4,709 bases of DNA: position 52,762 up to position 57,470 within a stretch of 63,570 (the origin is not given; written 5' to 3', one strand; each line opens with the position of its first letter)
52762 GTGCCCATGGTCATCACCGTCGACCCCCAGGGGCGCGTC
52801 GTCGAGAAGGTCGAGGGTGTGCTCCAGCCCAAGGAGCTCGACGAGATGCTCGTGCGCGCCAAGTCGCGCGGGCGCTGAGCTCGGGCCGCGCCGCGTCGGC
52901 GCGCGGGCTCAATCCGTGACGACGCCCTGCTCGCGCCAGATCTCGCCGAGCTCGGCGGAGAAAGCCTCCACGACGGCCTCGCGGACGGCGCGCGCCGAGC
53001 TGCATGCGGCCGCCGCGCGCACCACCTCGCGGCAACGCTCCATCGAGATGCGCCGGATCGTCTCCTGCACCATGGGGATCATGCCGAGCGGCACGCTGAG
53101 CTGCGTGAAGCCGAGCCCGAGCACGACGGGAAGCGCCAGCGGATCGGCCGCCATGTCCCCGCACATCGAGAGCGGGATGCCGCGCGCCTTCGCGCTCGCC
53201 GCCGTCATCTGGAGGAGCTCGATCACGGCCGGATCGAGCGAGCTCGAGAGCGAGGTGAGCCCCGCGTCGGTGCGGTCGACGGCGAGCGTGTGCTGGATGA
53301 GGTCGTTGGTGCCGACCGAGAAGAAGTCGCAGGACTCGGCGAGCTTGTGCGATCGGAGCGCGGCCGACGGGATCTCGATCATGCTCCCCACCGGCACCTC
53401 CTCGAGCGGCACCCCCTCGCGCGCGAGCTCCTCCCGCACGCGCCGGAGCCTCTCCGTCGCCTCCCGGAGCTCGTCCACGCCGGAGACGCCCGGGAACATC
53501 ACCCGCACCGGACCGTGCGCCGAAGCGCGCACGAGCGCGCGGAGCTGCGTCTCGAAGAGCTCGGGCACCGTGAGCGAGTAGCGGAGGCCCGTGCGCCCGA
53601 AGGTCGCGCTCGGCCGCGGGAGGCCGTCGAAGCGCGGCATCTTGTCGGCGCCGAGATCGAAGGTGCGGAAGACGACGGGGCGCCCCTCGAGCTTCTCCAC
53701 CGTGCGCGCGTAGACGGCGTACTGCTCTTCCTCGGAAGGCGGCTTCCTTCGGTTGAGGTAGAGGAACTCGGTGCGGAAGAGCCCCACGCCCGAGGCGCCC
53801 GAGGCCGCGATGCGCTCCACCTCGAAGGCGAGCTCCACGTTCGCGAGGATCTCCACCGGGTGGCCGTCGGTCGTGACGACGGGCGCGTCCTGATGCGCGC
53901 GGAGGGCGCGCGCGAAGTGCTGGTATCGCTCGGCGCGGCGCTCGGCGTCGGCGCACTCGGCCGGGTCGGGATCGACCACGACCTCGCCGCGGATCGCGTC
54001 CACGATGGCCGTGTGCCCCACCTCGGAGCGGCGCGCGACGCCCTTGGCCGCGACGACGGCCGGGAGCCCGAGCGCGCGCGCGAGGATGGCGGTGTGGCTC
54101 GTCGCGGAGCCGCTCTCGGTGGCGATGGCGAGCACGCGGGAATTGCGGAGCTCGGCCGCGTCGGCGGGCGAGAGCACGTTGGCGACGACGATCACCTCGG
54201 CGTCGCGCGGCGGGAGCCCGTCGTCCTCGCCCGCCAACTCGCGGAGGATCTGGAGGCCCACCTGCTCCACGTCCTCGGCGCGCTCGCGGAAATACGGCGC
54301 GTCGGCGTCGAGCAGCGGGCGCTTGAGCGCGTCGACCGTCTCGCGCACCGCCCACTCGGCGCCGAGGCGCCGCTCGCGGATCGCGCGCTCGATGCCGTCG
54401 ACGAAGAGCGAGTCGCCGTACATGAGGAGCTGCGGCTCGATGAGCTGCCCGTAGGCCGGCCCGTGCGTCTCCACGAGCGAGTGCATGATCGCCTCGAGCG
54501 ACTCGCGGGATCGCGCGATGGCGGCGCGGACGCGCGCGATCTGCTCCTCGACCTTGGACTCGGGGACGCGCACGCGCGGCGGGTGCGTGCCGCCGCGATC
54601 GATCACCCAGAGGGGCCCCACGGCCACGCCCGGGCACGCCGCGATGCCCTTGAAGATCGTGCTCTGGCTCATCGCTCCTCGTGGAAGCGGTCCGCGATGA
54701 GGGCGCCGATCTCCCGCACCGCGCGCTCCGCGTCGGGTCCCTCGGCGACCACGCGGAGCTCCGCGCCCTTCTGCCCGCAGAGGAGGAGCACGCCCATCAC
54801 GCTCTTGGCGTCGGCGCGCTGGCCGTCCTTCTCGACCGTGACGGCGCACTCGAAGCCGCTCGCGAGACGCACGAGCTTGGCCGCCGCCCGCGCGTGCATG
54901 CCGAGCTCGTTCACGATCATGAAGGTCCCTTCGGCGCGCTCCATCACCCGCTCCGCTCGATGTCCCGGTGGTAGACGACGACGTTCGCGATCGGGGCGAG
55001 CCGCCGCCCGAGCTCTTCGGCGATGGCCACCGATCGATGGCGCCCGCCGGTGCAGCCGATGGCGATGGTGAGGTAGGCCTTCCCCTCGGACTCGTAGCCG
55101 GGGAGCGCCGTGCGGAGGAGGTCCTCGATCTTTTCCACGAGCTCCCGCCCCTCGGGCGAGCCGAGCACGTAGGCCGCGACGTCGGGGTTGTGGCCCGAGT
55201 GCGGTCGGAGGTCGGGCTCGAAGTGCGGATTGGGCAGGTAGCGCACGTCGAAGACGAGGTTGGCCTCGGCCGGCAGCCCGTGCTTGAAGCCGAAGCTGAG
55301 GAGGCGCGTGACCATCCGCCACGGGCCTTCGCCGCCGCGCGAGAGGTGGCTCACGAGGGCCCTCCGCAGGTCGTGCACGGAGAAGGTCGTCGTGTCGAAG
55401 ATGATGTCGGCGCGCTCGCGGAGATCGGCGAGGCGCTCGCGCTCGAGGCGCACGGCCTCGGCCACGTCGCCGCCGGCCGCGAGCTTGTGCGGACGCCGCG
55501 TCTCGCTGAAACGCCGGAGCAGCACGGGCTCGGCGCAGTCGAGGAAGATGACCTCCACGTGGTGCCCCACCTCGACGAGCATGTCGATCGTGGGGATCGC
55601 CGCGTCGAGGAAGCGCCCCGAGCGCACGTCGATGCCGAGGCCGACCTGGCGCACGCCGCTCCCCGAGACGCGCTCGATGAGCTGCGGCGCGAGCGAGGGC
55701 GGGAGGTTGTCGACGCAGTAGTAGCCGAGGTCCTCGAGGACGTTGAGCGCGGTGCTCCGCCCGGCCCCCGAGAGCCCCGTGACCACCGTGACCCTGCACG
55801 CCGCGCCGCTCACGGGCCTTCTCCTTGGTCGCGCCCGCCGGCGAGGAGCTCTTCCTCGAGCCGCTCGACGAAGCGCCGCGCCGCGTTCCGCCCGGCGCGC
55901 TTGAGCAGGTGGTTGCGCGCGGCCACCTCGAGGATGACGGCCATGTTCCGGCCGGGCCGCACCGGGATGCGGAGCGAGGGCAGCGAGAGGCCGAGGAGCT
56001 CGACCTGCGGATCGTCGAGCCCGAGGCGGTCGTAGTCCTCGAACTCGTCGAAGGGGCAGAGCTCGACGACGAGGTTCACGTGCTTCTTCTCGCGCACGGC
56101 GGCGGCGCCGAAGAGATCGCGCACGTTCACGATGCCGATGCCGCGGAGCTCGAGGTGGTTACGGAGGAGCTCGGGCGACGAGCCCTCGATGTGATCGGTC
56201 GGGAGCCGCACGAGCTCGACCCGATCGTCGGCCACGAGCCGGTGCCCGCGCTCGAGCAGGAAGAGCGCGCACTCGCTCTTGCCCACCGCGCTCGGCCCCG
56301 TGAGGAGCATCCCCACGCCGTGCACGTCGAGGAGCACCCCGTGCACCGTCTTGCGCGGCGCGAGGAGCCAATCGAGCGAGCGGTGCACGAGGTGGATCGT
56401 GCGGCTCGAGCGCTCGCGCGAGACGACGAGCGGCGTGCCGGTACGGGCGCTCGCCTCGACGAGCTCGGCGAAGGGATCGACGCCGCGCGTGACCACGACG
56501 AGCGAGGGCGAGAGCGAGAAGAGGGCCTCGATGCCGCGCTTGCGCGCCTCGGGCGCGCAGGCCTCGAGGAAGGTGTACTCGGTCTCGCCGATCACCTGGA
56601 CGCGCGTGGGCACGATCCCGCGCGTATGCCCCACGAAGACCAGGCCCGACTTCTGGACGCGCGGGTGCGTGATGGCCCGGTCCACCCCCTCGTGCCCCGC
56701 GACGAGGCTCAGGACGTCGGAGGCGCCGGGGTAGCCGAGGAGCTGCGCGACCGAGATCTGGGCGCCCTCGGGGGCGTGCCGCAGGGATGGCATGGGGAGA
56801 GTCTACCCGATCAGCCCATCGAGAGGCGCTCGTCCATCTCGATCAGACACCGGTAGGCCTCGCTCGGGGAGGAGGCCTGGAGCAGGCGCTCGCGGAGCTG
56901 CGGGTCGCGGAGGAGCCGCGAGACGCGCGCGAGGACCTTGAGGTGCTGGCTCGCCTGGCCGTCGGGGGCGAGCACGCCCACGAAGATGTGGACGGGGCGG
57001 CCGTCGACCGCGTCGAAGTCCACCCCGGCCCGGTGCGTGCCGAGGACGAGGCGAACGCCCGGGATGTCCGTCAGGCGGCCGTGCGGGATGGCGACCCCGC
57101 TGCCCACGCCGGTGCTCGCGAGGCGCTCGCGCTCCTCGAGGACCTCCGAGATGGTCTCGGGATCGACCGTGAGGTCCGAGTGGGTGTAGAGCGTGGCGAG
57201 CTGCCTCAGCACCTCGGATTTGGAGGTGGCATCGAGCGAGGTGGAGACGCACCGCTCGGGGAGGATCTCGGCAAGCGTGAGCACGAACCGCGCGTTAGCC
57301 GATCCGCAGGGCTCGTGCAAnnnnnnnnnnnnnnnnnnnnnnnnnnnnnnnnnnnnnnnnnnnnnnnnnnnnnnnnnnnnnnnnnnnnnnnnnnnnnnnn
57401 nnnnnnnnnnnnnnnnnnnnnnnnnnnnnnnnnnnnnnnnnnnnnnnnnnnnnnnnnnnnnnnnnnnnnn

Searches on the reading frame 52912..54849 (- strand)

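Call 69: search_protein_families(library=pfam, proteins=[window:52912-54849:-], max_evalue=0.0001)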
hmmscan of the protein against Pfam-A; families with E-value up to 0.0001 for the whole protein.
window:52912-54849:- (646 aa): 3 families
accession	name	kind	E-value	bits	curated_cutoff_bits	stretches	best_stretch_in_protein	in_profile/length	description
PF02896.24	PEP-utilizers_C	-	1.7e-83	280.6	22.8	1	317-601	5-291/293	PEP-utilising enzyme, PEP-binding domain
PF05524.18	PEP-utilisers_N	-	8.3e-24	84.5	24.4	1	67-190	1-121/121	PEP-utilising enzyme, N-terminal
PF00391.29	PEP-utilizers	-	5e-19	68.1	23.1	1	217-288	3-72/72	PEP-utilising enzyme, mobile domain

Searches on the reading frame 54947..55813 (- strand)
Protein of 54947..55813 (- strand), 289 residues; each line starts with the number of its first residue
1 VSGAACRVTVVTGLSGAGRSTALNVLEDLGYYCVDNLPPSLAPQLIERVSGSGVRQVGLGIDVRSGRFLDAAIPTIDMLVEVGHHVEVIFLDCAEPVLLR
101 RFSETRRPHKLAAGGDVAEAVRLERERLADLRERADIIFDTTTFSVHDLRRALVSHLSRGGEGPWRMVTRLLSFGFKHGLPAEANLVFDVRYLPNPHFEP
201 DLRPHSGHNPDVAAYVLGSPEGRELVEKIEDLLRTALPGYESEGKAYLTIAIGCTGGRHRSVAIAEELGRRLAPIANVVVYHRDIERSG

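Call 69: search_protein_families(library=pfam, proteins=[window:54947-55813:-], max_evalue=0.0001)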
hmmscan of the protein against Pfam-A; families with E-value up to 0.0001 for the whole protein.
window:54947-55813:- (289 aa): 2 families
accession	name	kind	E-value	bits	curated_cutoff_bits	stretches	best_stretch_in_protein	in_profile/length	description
PF03668.21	RapZ-like_N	-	2.5e-44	151.3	25.4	1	8-158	3-155/158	RapZ-like N-terminal domain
PF22740.1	PapZ_C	-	1.6e-43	148.2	27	1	170-286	4-121/121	RapZ C-terminal domain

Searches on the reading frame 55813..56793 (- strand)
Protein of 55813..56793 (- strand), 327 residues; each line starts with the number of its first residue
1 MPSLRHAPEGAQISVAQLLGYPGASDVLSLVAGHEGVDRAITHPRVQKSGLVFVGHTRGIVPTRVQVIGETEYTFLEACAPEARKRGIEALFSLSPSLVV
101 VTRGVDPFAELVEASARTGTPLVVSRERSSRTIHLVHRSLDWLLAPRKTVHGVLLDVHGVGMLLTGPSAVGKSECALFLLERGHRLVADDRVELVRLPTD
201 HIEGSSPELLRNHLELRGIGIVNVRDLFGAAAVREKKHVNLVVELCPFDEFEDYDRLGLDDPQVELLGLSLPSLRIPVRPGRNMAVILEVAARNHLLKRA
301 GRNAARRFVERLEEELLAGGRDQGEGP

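Call 87: search_protein_families(library=pfam, proteins=[window:55813-56793:-], max_evalue=0.01)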
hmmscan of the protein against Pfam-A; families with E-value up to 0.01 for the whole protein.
window:55813-56793:- (327 aa): 3 families
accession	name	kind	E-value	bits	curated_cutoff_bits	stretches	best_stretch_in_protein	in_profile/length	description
PF07475.17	Hpr_kinase_C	-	8.9e-62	208.1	33.3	1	144-311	3-170/171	HPr Serine kinase C-terminal domain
PF02603.21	Hpr_kinase_N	-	1.3e-24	87.1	24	1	28-138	12-123/125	HPr Serine kinase N terminus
PF13238.12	AAA_18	-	0.0082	17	29.4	0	163-256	2-90/128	AAA domain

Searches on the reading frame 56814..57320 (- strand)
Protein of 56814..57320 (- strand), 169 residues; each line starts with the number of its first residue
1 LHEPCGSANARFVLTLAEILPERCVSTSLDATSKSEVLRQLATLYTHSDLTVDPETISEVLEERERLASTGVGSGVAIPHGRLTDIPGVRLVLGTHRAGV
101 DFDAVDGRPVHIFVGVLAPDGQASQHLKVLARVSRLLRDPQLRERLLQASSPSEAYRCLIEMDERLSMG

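Call 87: search_protein_families(library=pfam, proteins=[window:56814-57320:-], max_evalue=0.01)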
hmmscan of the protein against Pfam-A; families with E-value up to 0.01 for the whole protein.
window:56814-57320:- (169 aa): 1 family
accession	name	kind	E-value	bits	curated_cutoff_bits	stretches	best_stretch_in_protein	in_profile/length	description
PF00359.27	PTS_EIIA_2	-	3.1e-30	105.5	27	1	19-160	2-142/144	Phosphoenolpyruvate-dependent sugar phosphotransferase system, EIIA 2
